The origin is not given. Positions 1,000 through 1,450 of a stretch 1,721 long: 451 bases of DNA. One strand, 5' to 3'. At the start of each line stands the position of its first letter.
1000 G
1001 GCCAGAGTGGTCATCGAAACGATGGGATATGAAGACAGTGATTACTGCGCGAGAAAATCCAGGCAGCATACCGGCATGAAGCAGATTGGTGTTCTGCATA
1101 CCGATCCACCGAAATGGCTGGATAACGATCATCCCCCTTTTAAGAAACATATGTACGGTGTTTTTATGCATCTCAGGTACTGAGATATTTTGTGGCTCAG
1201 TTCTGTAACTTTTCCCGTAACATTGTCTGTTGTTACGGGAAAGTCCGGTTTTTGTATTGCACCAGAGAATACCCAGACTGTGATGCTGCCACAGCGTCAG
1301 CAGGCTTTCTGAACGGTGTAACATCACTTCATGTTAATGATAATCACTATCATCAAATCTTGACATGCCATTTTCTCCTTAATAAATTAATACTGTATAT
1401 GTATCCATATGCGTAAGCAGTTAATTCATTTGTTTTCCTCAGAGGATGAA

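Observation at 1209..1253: Perfect 12-bp inverted repeat with 8-nt loop between the two genes: terminator or protein-binding palindrome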

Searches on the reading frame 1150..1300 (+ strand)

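Call 20: search_protein_families(proteins=[L001:2688-4031:+], library=ncbifam, max_evalue=0.01)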
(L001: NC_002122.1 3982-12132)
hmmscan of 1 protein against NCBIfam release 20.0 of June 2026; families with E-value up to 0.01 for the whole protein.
L001:2688-4031:+ (448 aa): 0 families

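Call 25: profile_search(protein=L001:2688-4031:+)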
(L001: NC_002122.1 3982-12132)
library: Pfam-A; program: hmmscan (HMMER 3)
A. the first sequence (448 residues): domains with independent E <= 10: 1; with E <= 0.001: 0
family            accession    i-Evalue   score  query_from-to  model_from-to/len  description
DUF790            PF05626.16        0.4     9.9     369-415       303-345/387  Protein of unknown function (DUF790)

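Call 31: search_dna_similar(query=L001:2688-4031:+, collection=plasmids, mode=protein, max_rows=60, rows=spread)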
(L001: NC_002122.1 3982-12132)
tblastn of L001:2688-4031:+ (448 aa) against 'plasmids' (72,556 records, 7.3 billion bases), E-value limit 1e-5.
Records with a match: 1439; places in all: 1582; records where one place covers at least 80% of the query: 1158.
Best place of each record, by identity: >=99% 516; 95-99% 606; 90-95% 29; 80-90% 42; 60-80% 5; <60% 241.
By first word of the organism name: Escherichia 943; Salmonella 208; Shigella 61; Enterobacter 56; Serratia 25; Klebsiella 19; Rhizobium 15; Citrobacter 11; Sphingomonas 11; Yersinia 10; and 32 more.
By predicted mobility (MOB-suite, as given by PLSDB): conjugative 1283; non-mobilizable 100; mobilizable 56.
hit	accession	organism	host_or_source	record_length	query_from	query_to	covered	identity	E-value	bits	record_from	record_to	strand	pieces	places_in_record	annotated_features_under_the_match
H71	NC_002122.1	Shigella sonnei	-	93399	1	448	100%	100.0%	0e+0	908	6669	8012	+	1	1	yagA: protein YagA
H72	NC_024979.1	Escherichia coli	-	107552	1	448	100%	100.0%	0e+0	908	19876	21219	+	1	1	yagA: protein YagA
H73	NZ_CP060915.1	Escherichia coli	Homo sapiens,urine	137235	1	448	100%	100.0%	0e+0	908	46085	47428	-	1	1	yagA: protein YagA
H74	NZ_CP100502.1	Escherichia coli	Gallus gallus domesticus,whole ...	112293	1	448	100%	100.0%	0e+0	908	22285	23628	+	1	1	yagA: protein YagA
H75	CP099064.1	Escherichia coli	culture,Pooled soil sample collected ...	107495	1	448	100%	100.0%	0e+0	908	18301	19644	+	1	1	hypothetical protein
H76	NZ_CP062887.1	Escherichia coli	Sus scrofa domesticus,feces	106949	1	448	100%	100.0%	0e+0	908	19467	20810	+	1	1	yagA: protein YagA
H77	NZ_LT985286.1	Escherichia coli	-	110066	1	448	100%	100.0%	0e+0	908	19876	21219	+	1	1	yagA: protein YagA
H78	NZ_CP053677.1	Escherichia coli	Homo sapiens,blood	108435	1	448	100%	100.0%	0e+0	908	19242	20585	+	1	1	yagA: protein YagA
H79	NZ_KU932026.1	Escherichia coli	-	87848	1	448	100%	100.0%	0e+0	908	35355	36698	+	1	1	yagA: protein YagA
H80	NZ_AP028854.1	Escherichia fergusonii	-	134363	1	448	100%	100.0%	0e+0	908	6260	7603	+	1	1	yagA: protein YagA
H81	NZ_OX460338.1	Escherichia coli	Derived from parental isolate EC0026B ...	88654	1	448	100%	100.0%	0e+0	908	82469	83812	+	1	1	yagA: protein YagA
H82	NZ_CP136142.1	Salmonella enterica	Homo sapiens,feces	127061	1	448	100%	100.0%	0e+0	908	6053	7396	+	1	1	yagA: protein YagA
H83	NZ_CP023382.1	Escherichia coli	canine,whole organism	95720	1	448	100%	99.8%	0e+0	907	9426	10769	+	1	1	yagA: protein YagA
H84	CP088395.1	Escherichia coli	Homo sapiens,blood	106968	1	448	100%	99.8%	0e+0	907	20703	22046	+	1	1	hypothetical protein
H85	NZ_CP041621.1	Shigella flexneri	cell culture,soil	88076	1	448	100%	99.8%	0e+0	907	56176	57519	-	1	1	yagA: protein YagA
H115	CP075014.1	Salmonella enterica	environmental,water gallon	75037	1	446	100%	57.0%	7e-158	501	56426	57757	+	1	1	hypothetical protein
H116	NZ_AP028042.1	Phytobacter diazotrophicus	-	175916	1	446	100%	52.3%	2e-136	439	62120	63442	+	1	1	hypothetical protein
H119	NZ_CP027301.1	Serratia marcescens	whole organism,air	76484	4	447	99%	39.4%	4e-89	303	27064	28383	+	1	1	hypothetical protein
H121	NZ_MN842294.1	Leclercia adecarboxylata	-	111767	4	427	95%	31.7%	4e-51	193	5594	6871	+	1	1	hypothetical protein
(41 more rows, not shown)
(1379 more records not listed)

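Call 32: get_annotated_region(hit=H115, flank=2500)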
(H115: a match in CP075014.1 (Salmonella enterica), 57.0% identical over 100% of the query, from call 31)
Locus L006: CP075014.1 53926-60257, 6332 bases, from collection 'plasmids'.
description: Salmonella enterica strain CFSAN024219 plasmid pCFSAN024219, complete sequence
organism: Salmonella enterica (NCBI taxid 28901)
taxonomy: Bacteria; Pseudomonadota; Gammaproteobacteria; Enterobacterales; Enterobacteriaceae; Salmonella; Salmonella enterica
host: -; source: environmental,water gallon; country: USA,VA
typing (MOB-suite, as given by PLSDB): non-mobilizable; replicon IncFIB
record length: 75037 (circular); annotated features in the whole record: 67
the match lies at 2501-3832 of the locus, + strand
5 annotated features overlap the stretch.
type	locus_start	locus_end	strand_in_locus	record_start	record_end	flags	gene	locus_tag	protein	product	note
CDS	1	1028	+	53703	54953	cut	tnaB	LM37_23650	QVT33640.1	low affinity tryptophan permease TnaB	-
CDS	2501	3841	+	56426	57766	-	-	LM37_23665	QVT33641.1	hypothetical protein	-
CDS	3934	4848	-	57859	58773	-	rarD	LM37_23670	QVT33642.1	EamA family transporter RarD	-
CDS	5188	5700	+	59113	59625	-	-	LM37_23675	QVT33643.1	hypothetical protein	-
CDS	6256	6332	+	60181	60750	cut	-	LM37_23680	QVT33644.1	LemA family protein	-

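Call 33: get_annotated_region(hit=H116, flank=2500)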
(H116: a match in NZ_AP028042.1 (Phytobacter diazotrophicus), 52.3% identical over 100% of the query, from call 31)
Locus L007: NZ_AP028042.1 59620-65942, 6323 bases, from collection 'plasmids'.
description: Phytobacter diazotrophicus strain TA9730 plasmid pTMTA97301, complete sequence
organism: Phytobacter diazotrophicus (NCBI taxid 395631)
taxonomy: Bacteria; Pseudomonadota; Gammaproteobacteria; Enterobacterales; Enterobacteriaceae; Phytobacter; Phytobacter diazotrophicus
host: -; source: -; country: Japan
typing (MOB-suite, as given by PLSDB): conjugative; replicon IncFIB,IncFIC,rep_cluster_2203,rep_cluster_2283; relaxase MOBF; mating-pair formation MPF_F
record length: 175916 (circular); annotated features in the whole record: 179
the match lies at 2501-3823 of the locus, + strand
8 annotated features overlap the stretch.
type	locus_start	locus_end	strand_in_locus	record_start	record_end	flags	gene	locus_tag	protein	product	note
CDS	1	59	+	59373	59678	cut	-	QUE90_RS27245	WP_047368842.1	hypothetical protein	-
CDS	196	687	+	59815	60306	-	-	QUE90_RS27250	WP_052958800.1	hypothetical protein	-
CDS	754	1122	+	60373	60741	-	-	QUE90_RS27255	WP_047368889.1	hypothetical protein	-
CDS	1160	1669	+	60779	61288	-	-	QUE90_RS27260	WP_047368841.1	hypothetical protein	-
CDS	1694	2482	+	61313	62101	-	-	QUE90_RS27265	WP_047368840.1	site-specific integrase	GO:0015074 - DNA integration [Evidence IEA]; GO:0006310 - DNA recombination [Evidence IEA]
CDS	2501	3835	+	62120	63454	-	-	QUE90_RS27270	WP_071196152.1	hypothetical protein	-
CDS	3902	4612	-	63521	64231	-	-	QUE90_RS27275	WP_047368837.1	replication initiation protein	GO:0006270 - DNA replication initiation [Evidence IEA]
CDS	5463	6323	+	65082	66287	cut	-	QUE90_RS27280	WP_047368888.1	AAA family ATPase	-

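Call 34: get_annotated_region(hit=H119, flank=2500)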
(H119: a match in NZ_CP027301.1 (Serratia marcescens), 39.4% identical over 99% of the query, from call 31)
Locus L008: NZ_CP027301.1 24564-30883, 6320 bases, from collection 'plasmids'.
description: Serratia marcescens strain SGAir0764 plasmid unnamed_1
organism: Serratia marcescens (NCBI taxid 615)
taxonomy: Bacteria; Pseudomonadota; Gammaproteobacteria; Enterobacterales; Yersiniaceae; Serratia; Serratia marcescens
host: -; source: whole organism,air; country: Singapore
typing (MOB-suite, as given by PLSDB): conjugative; replicon IncI1; relaxase MOBF,MOBF; mating-pair formation MPF_F
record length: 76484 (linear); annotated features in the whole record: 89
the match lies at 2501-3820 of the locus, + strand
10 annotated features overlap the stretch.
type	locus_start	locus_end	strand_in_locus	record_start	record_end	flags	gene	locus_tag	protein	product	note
CDS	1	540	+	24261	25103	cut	-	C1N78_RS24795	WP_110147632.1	ParA family protein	-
CDS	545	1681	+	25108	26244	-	-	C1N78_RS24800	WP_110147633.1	ParB/RepB/Spo0J family partition protein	GO:0007059 - chromosome segregation [Evidence IEA]; GO:0000910 - cytokinesis [Evidence IEA]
CDS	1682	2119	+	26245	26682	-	-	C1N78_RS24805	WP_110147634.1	hypothetical protein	-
CDS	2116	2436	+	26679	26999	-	-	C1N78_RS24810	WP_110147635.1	hypothetical protein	-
CDS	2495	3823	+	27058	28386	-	-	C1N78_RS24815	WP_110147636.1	hypothetical protein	-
CDS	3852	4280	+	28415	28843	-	-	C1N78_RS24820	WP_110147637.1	hypothetical protein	-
CDS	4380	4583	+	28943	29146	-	-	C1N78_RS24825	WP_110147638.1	hypothetical protein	-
CDS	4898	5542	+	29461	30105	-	-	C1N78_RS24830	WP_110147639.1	DNA methyltransferase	-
CDS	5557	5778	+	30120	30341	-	-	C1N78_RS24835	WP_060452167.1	hypothetical protein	-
CDS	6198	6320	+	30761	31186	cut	-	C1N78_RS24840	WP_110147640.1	antirestriction protein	-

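Call 35: get_annotated_region(hit=H121, flank=2500)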
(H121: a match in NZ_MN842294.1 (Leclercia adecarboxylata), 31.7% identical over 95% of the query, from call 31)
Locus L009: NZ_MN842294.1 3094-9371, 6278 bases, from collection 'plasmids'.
description: Leclercia adecarboxylata strain G426 plasmid pG426-FII, complete sequence
organism: Leclercia adecarboxylata (NCBI taxid 83655)
taxonomy: Bacteria; Pseudomonadota; Gammaproteobacteria; Enterobacterales; Enterobacteriaceae; Leclercia; Leclercia adecarboxylata
host: -; source: -; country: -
typing (MOB-suite, as given by PLSDB): conjugative; relaxase MOBF; mating-pair formation MPF_F
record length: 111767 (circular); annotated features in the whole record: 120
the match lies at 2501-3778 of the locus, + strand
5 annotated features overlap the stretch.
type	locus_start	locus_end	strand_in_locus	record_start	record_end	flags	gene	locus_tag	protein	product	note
CDS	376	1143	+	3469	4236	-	-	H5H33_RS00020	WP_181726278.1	site-specific integrase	GO:0015074 - DNA integration [Evidence IEA]; GO:0006310 - DNA recombination [Evidence IEA]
CDS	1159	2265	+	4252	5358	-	-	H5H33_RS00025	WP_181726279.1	hsdR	-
CDS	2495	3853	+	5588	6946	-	-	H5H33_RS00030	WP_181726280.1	hypothetical protein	-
CDS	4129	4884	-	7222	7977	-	repE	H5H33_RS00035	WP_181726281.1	replication initiation protein RepE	-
CDS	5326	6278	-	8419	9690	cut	-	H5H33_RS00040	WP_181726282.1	Y-family DNA polymerase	-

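Call 44: find_homologous_proteins(query=L001:2688-4031:+, max_evalue=1e-20)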
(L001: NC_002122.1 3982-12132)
Query L001:2688-4031:+ (448 aa): 115 proteins with E <= 1e-20 among 3772 candidates.
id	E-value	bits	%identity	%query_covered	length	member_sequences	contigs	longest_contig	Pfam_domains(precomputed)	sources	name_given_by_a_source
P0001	0.0e+0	1036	99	100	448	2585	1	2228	PF27227.1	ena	-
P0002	1.9e-285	965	100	92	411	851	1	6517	PF27227.1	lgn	-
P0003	2.2e-243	826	99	81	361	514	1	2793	-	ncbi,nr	ncbi:hypothetical protein OUY60_004967, partial [Escherichia coli]|nr:hypothetical protein [Escheric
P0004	8.1e-198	676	100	66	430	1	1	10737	-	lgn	-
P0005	2.5e-185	635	99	33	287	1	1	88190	PF27227.1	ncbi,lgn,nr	ncbi:hypothetical protein D5O27_20670 [Salmonella enterica subsp. enterica serovar Enteritidis]|nr:h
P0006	2.3e-178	612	90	69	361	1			-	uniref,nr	uniref:YagA n=1 Tax=Escherichia coli TaxID=562 RepID=A0A8F1IF23_ECOLX|nr:hypothetical protein IHCLGB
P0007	2.8e-175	602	100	58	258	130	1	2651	PF27227.1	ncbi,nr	ncbi:protein YagA, partial [Escherichia coli]|nr:protein YagA [Escherichia coli]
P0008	6.9e-173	594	100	58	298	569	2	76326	-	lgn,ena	-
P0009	2.3e-168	579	59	100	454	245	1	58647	PF27227.1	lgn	-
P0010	5.0e-164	564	57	100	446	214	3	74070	PF27227.1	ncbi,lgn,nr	ncbi:hypothetical protein BZR74_21295 [Salmonella enterica subsp. enterica serovar Newport]|nr:hypot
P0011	1.1e-163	563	100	56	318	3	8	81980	-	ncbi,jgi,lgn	-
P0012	1.5e-162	560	57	100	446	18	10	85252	PF27227.1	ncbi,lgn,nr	ncbi:hypothetical protein CTP45_25495 [Salmonella enterica]|nr:hypothetical protein [Salmonella ente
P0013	3.1e-162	559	57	100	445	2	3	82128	PF27227.1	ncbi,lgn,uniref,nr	ncbi:hypothetical protein SAMN03159428_04952 [Kosakonia radicincitans]|uniref:Uncharacterized protei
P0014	1.2e-161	557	56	100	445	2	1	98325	PF27227.1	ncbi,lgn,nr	ncbi:TPA: hypothetical protein JG951_003129 [Enterobacter hormaechei subsp. steigerwaltii]|nr:hypoth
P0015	1.8e-161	556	57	100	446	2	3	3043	PF27227.1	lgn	-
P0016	1.3e-160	553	55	100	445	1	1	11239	PF27227.1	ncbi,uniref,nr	ncbi:hypothetical protein HX884_23000 [Enterobacter sp. SECR19-1250]|uniref:hypothetical protein n=1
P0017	2.3e-157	543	54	99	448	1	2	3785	PF27227.1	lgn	-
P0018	2.7e-157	542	88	62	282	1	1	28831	-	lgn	-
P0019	2.9e-157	542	55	100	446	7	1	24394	PF27227.1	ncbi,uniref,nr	ncbi:hypothetical protein AW40_28835 [Kosakonia radicincitans UMEnt01/12]|uniref:hypothetical protei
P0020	3.4e-157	542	55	100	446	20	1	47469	PF27227.1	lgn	-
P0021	4.3e-157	542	56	100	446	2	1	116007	PF27227.1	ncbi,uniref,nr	ncbi:hypothetical protein [Enterobacter sp. R4-368]|uniref:hypothetical protein n=1 Tax=Enterobacter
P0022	3.1e-156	539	55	100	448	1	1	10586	PF27227.1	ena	-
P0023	1.7e-154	533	53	100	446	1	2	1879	PF27227.1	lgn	-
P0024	4.0e-154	532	55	100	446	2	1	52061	PF27227.1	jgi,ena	-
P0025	5.3e-154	531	54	100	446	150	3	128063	PF27227.1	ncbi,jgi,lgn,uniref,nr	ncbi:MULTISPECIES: hypothetical protein [Kosakonia]|uniref:hypothetical protein n=1 Tax=Kosakonia Ta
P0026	1.9e-153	530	55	100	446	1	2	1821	PF27227.1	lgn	-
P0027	7.4e-153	528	53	100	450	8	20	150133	PF27227.1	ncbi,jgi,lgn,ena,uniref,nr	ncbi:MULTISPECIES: hypothetical protein [Enterobacteriaceae]|uniref:DUF1173 family protein n=1 Tax=C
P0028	1.5e-152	527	53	99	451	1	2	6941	PF27227.1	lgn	-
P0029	2.3e-152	526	54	100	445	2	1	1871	PF27227.1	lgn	-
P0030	6.3e-152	525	54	100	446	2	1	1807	PF27227.1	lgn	-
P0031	1.7e-151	523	53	100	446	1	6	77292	PF27227.1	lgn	-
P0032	2.5e-151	523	53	100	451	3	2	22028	PF27227.1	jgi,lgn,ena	-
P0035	1.6e-150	520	52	100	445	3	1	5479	PF27227.1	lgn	-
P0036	2.4e-150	519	53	100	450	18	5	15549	PF27227.1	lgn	-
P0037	7.3e-150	518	54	100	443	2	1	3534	PF27227.1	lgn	-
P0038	8.7e-149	514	52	100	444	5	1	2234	PF27227.1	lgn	-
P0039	1.1e-147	511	52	100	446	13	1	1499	PF27227.1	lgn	-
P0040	1.1e-147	511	52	100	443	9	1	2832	PF27227.1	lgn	-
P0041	4.0e-146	505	51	100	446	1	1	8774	PF27227.1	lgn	-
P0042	5.1e-145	502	52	100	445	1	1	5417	PF27227.1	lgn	-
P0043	5.7e-145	502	53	100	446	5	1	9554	PF27227.1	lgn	-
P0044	1.3e-144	500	51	100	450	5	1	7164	PF27227.1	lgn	-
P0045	2.2e-144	500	52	100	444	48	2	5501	PF27227.1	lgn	-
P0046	3.6e-144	499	51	100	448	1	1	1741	PF27227.1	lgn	-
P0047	4.8e-142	492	52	100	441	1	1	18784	PF27227.1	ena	-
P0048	7.6e-142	491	51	100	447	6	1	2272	PF27227.1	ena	-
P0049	1.1e-141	491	51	100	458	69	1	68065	PF27227.1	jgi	-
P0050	1.4e-141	490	51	100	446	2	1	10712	PF27227.1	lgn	-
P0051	2.3e-141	490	50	100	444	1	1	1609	PF27227.1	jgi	-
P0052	1.3e-140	487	51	100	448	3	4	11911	PF27227.1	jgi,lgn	jgi:hypothetical protein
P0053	4.7e-140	485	52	92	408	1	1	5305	PF27227.1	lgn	-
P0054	1.1e-139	484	51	99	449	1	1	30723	PF27227.1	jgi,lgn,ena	-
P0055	1.3e-139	484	50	100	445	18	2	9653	PF27227.1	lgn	-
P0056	1.5e-139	484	51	100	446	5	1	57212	PF27227.1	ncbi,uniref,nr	ncbi:hypothetical protein J1782_06995 [Rahnella sp. BCC 1045]|uniref:hypothetical protein n=1 Tax=Ra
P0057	2.0e-139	483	51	100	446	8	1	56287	PF27227.1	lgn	-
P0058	2.1e-139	483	50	100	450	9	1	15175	PF27227.1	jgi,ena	-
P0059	4.6e-139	482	51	100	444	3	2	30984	PF27227.1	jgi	-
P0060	3.5e-138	479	50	99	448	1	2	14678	PF27227.1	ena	-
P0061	3.6e-138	479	51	100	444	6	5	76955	PF27227.1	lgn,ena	-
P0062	4.1e-138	479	51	100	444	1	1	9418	PF27227.1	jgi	jgi:hypothetical protein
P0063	1.0e-137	478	49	99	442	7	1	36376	PF27227.1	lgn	-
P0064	1.1e-137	478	49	99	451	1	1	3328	PF27227.1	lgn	-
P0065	3.0e-137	476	51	100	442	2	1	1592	PF27227.1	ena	-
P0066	3.2e-137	476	49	100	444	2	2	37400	PF27227.1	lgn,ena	-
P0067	6.2e-137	475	49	99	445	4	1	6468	PF27227.1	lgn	-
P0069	3.4e-136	473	50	100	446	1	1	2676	PF27227.1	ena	-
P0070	3.6e-136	473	50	99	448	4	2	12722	PF27227.1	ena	-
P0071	2.5e-135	470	51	100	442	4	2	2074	PF27227.1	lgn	-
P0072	2.7e-135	470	49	100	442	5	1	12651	PF27227.1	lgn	-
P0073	4.3e-135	469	49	100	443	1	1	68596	PF27227.1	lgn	-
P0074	5.6e-135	469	48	100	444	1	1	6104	PF27227.1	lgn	-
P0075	8.0e-135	468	49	100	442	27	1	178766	PF27227.1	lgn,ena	-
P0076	8.8e-135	468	49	100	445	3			PF27227.1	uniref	uniref:hypothetical protein n=1 Tax=Pantoea stewartii TaxID=66269 RepID=UPI003F533F80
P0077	3.2e-134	466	50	100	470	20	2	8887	PF27227.1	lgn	-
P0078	3.3e-133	463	86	56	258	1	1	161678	-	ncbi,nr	ncbi:hypothetical protein BANRA_05398 [Escherichia coli]|nr:hypothetical protein BANRA_05398 [Escher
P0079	1.2e-132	461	50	98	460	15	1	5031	PF27227.1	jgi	jgi:hypothetical protein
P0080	1.7e-132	461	48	100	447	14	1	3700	PF27227.1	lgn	-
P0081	1.6e-131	457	48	100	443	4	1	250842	PF27227.1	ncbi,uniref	ncbi:hypothetical protein [Providencia rettgeri]|uniref:hypothetical protein n=1 Tax=Providencia ret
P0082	1.7e-128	447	48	100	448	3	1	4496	PF27227.1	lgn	-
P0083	3.4e-128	446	48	100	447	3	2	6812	PF27227.1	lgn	-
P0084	7.9e-128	445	48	100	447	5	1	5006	PF27227.1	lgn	-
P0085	1.8e-127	444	48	100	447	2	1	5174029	PF27227.1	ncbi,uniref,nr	ncbi:hypothetical protein [Pantoea sp. BAV 3049]|uniref:hypothetical protein n=1 Tax=Pantoea sp. BAV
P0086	2.7e-125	437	51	91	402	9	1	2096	PF27227.1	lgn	-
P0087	3.2e-125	437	48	100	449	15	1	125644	PF27227.1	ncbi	-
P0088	5.8e-125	436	46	100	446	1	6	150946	PF27227.1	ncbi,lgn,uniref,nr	ncbi:hypothetical protein [Erwinia mallotivora]|uniref:hypothetical protein n=1 Tax=Erwinia mallotiv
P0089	4.2e-124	433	47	100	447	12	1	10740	PF27227.1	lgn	-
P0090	9.3e-124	432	47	100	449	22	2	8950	PF27227.1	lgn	-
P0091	1.1e-121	425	45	100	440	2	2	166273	PF27227.1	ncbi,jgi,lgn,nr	ncbi:hypothetical protein FJP62_20120 [Pantoea vagans]|nr:hypothetical protein FJP62_20120 [Pantoea 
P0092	3.1e-121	423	46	99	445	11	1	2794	PF27227.1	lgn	-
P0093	8.3e-121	422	46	99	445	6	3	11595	PF27227.1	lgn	-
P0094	1.6e-120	421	46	100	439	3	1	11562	PF27227.1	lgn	-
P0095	1.8e-119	418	53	78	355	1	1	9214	PF27227.1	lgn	-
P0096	2.0e-116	408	45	99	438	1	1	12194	PF27227.1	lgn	-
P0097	3.4e-115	404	51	83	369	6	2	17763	PF27227.1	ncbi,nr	ncbi:TPA: hypothetical protein I8271_005221, partial [Kluyvera intermedia]|nr:hypothetical protein [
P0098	1.3e-112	395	53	78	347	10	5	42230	PF27227.1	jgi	jgi:hypothetical protein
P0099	2.9e-109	384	58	64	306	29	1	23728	PF27227.1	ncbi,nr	ncbi:hypothetical protein JVY96_004496, partial [Salmonella enterica]|nr:hypothetical protein [Salmo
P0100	3.5e-105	371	49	82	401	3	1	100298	PF27227.1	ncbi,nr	ncbi:hypothetical protein DFO55_11888 [Grimontella sp. AG753]|nr:hypothetical protein DFO55_11888 [G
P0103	1.6e-92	329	55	62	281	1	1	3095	PF27227.1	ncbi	ncbi:TPA: hypothetical protein ACOSDI_004704, partial [Salmonella enterica]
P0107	1.3e-76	276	36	100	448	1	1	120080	PF27227.1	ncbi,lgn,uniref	ncbi:hypothetical protein ABRP83_13405 [Pectobacterium brasiliense]|uniref:hypothetical protein n=1 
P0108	5.2e-75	271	35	99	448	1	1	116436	PF27227.1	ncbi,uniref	ncbi:hypothetical protein ACIPTP_22070 [Pectobacterium versatile]|uniref:hypothetical protein n=1 Ta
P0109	5.6e-74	268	35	99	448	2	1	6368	PF27227.1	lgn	-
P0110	1.2e-68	250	52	48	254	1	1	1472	PF27227.1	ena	-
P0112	5.4e-64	235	33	99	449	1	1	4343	PF27227.1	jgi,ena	-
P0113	2.4e-63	233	34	99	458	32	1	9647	PF27227.1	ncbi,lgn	ncbi:hypothetical protein ACI09C_004429 [Cronobacter turicensis]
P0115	2.2e-38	150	96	16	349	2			PF11504.14,PF27227.1,PF01024.25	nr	nr:colicin Ia central receptor-binding domain-containing protein [Shigella sonnei]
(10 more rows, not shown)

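Call 45: find_encoding_contigs(protein=P0018, flank=2500, max_places=2)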
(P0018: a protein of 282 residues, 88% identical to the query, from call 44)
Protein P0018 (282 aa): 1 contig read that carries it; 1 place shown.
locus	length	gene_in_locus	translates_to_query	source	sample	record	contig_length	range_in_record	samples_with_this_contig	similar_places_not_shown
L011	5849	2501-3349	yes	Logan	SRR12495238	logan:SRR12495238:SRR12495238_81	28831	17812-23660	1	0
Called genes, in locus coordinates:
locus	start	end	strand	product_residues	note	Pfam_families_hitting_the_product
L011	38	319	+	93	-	-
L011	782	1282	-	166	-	-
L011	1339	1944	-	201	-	PF04352:ProQ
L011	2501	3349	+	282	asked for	-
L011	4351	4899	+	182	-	PF27684:K88_fimbrial_pA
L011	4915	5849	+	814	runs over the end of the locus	PF13954:PapC_N, PF00577:Usher, PF13953:PapC_C (weak)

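Call 46: find_encoding_contigs(protein=P0078, flank=2500, max_places=2)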
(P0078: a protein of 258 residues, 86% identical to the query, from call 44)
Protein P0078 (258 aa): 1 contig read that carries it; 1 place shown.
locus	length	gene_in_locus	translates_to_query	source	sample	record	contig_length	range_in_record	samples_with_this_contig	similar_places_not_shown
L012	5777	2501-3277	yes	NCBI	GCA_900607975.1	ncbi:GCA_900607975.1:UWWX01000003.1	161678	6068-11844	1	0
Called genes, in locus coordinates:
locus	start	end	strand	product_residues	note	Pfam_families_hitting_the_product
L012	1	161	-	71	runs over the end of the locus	-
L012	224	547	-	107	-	-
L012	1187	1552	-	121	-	PF13683:rve_3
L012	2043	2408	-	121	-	PF01527:HTH_Tnp_1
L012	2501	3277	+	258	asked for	-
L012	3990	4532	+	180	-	-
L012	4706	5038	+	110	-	PF11504:Colicin_Ia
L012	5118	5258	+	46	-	PF01024:Colicin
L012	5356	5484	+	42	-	-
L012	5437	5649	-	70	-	-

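Call 47: find_encoding_contigs(protein=P0009, flank=2500, max_places=2)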
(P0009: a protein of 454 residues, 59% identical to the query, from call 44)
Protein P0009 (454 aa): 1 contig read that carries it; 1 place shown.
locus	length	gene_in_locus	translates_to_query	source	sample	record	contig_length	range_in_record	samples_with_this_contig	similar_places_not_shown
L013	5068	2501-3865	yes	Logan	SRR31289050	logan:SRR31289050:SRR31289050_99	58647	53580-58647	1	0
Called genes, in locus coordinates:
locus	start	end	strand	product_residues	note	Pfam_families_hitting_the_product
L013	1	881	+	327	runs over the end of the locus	PF02387:IncFII_repA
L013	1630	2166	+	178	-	PF04352:ProQ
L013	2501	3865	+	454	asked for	PF27227:Endonuc-like_C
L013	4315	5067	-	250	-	?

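Call 87: search_protein_families(proteins=[L001:2688-4031:+], library=padloc, max_evalue=0.01)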
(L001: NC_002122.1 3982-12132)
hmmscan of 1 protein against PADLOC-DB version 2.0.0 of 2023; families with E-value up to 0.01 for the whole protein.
L001:2688-4031:+ (448 aa): 0 families
